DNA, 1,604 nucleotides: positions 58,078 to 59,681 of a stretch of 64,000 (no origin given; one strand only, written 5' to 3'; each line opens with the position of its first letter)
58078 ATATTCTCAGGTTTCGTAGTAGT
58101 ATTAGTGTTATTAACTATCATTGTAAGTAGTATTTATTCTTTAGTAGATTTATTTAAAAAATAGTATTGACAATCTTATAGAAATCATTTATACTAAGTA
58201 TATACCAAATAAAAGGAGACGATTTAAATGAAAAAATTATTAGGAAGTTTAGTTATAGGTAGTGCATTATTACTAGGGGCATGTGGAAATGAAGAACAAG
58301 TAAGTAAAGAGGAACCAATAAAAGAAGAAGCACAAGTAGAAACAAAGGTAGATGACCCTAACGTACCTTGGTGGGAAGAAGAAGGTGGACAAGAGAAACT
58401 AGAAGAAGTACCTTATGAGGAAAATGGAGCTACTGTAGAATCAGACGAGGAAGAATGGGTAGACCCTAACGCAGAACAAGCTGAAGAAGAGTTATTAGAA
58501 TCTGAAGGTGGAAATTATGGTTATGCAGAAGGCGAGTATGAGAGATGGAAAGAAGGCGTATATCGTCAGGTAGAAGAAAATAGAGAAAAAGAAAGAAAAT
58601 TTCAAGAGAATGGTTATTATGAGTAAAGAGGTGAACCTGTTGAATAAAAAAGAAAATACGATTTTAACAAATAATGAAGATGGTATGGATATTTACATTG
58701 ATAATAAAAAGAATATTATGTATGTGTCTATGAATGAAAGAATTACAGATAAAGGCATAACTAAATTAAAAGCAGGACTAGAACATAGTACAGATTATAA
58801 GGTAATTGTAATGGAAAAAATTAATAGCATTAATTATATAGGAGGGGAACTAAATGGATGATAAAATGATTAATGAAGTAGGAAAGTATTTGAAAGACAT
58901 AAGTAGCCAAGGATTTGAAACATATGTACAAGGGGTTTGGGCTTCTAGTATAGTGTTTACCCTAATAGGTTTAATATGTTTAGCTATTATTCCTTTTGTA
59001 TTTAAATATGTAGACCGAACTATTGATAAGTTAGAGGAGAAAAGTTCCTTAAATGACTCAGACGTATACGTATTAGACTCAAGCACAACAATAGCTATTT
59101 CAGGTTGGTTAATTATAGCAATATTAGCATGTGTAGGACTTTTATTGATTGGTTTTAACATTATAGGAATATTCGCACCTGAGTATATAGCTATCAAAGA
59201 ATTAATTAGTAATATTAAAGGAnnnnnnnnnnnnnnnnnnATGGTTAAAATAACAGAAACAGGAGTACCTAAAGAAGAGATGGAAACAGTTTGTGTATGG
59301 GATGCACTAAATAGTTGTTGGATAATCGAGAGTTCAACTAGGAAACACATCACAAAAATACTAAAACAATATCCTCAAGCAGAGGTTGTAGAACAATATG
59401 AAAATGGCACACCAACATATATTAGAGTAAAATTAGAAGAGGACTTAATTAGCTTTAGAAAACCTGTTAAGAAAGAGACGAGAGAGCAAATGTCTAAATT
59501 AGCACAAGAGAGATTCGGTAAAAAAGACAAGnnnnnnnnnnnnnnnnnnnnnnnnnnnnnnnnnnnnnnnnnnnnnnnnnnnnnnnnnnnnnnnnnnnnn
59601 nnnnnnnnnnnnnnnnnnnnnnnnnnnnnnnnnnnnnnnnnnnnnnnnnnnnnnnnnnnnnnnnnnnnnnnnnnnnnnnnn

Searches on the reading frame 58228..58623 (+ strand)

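Call 59: search_protein_families(library=pfam, proteins=[window:58228-58623:+], max_evalue=0.1)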
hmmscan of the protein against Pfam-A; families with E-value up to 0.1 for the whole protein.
window:58228-58623:+ (132 aa): 0 families

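Call 60: search_protein_families(library=phrogs, proteins=[window:58228-58623:+], max_evalue=0.01)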
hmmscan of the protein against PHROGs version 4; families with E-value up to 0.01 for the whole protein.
window:58228-58623:+ (132 aa): 12 families
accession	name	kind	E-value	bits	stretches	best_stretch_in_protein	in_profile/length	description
phrog_34414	-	unknown function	2.2e-73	245.7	1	1-132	1-132/132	-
phrog_25477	-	unknown function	1.6e-07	32.8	1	1-100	1-91/162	-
phrog_17956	-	unknown function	2.4e-05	25.2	1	1-81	1-87/223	-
phrog_3727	-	unknown function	2.6e-05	25.2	1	1-80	1-81/209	-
phrog_5366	-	unknown function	4.2e-05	24.8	1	1-85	1-79/194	-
phrog_27855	-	unknown function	8e-05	23.9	1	1-87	1-82/160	-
phrog_21937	-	unknown function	9.3e-05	23.4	1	1-105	1-120/210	-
phrog_4037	-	unknown function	0.00013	23.1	1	1-42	1-41/167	-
phrog_11835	-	unknown function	0.00014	22.8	1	1-109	1-104/206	-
phrog_11228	-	other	0.00033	21.7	1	1-44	1-41/154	lipoprotein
phrog_1759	-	unknown function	0.0025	19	1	1-37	1-36/144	-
phrog_5610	-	unknown function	0.0073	16.8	0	1-43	1-40/316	-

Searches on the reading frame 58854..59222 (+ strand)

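Call 59: search_protein_families(library=pfam, proteins=[window:58854-59222:+], max_evalue=0.1)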
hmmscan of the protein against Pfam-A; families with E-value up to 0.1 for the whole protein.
window:58854-59222:+ (123 aa): 3 families
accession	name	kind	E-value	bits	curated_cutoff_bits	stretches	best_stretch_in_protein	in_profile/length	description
PF10601.15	zf-LITAF-like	-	0.025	15.2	23.8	0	27-53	26-52/70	LITAF-like zinc ribbon domain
PF15706.10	TMEM132_C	-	0.044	14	27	1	34-66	35-67/87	TMEM132 C-terminal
PF00664.28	ABC_membrane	-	0.052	13.7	28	1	29-71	137-179/274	ABC transporter transmembrane region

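Call 60: search_protein_families(library=phrogs, proteins=[window:58854-59222:+], max_evalue=0.01)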
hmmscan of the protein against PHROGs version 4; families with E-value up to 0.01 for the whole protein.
window:58854-59222:+ (123 aa): 1 family
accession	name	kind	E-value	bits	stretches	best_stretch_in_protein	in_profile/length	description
phrog_1486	-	moron, auxiliary metabolic gene and host takeover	1.5e-19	71.5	1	4-123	9-129/130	membrane protein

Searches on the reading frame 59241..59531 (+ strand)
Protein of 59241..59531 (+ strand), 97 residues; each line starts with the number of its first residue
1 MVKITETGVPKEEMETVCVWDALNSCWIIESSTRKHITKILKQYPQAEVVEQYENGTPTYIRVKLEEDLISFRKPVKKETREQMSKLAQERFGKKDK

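Call 59: search_protein_families(library=pfam, proteins=[window:59241-59531:+], max_evalue=0.1)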
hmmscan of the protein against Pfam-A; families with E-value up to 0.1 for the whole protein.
window:59241-59531:+ (97 aa): 0 families

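Call 60: search_protein_families(library=phrogs, proteins=[window:59241-59531:+], max_evalue=0.01)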
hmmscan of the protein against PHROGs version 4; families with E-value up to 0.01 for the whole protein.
window:59241-59531:+ (97 aa): 1 family
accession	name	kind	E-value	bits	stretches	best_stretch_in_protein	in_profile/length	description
phrog_1709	-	unknown function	3.7e-34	118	1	1-94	1-96/96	-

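Call 82: search_dna_similar(query=window:59241-59531:+, collection=phages, mode=protein, max_rows=40, rows=spread)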
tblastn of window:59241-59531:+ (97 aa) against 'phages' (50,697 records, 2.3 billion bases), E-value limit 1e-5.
Records with a match: 132; places in all: 144; records where one place covers at least 80% of the query: 90.
Best place of each record, by identity: 95-99% 1; 90-95% 5; 80-90% 1; 60-80% 4; <60% 121.
By first word of the organism name: Staphylococcus 115; Streptococcus 16; Silviavirus 1.
By host as written in the record: Staphylococcus aureus 34; Staphylococcus sp. 22; - 11; Staphylococcus aureus ATCC 25923 4; Staphylococcus carnosus TM300 4; Staphylococcus aureus (phage propagation strain 47) 4; Staphylococcus aureus RN4220 3; Staphylococcus sp. ATCC 25923 2; and 41 more.
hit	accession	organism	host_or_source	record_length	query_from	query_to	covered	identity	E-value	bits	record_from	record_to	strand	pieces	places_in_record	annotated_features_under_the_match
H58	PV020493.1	Staphylococcus phage RSM-J51Sa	-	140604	1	97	100%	96.9%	6e-58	196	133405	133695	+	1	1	record has no annotation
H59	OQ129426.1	Staphylococcus phage vB_SauM_JDF86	Staphylococcus aureus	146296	1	93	96%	94.6%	1e-54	187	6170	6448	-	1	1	hypothetical protein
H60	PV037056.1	Staphylococcus phage Fi4S2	Staphylococcus capitis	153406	4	94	94%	67.0%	2e-36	135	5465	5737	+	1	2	hypothetical protein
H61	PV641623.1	Staphylococcus phage St1.CM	Staphylococcus aureus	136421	2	94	96%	60.2%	1e-33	127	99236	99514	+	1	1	hypothetical protein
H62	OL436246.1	Staphylococcus phage vB_SauM-HM01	Staphylococcus aureus ATCC 12598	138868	1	94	97%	47.4%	1e-19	87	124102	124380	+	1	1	hypothetical protein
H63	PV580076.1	Staphylococcus phage SAP_01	Staphylococcus aureus KCTC 1621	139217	1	94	97%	47.4%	2e-19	87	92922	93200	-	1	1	hypothetical protein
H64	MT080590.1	Staphylococcus phage vB_SauM_EW27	Staphylococcus carnosus TM300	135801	1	94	97%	47.4%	4e-19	86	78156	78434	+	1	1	record has no annotation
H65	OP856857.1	Staphylococcus phage PBSA08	Staphylococcus aureus ATCC 29213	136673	1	94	97%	47.4%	1e-18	84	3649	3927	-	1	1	none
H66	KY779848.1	Staphylococcus phage qdsa001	Staphylococcus aureus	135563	1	94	97%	46.3%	2e-19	87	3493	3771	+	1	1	hypothetical protein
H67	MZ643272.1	Staphylococcus phage vB_Sau-RP15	Staphylococcus aureus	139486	1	94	97%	46.3%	2e-18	84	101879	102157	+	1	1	hypothetical protein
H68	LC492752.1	Staphylococcus phage KSAP11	Staphylococcus aureus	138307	1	94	97%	46.3%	2e-18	84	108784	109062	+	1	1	hypothetical protein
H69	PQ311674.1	Staphylococcus phage CIFT_MFB_MRSA12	Staphylococcus aureus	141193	1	94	97%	46.3%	2e-18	84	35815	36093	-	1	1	hypothetical protein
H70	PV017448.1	Staphylococcus phage CIFT_MFB_MRSA32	Staphylococcus aureus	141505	1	94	97%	46.3%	2e-18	84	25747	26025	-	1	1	hypothetical protein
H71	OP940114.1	Staphylococcus phage vB_SauM_VL10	Staphylococcus aureus ATCC43300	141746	1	94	97%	46.3%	1e-17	81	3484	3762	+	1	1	hypothetical protein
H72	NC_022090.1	Staphylococcus phage vB_SauM_Remus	Staphylococcus aureus (phage ...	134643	1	94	97%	45.3%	3e-18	83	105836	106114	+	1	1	hypothetical protein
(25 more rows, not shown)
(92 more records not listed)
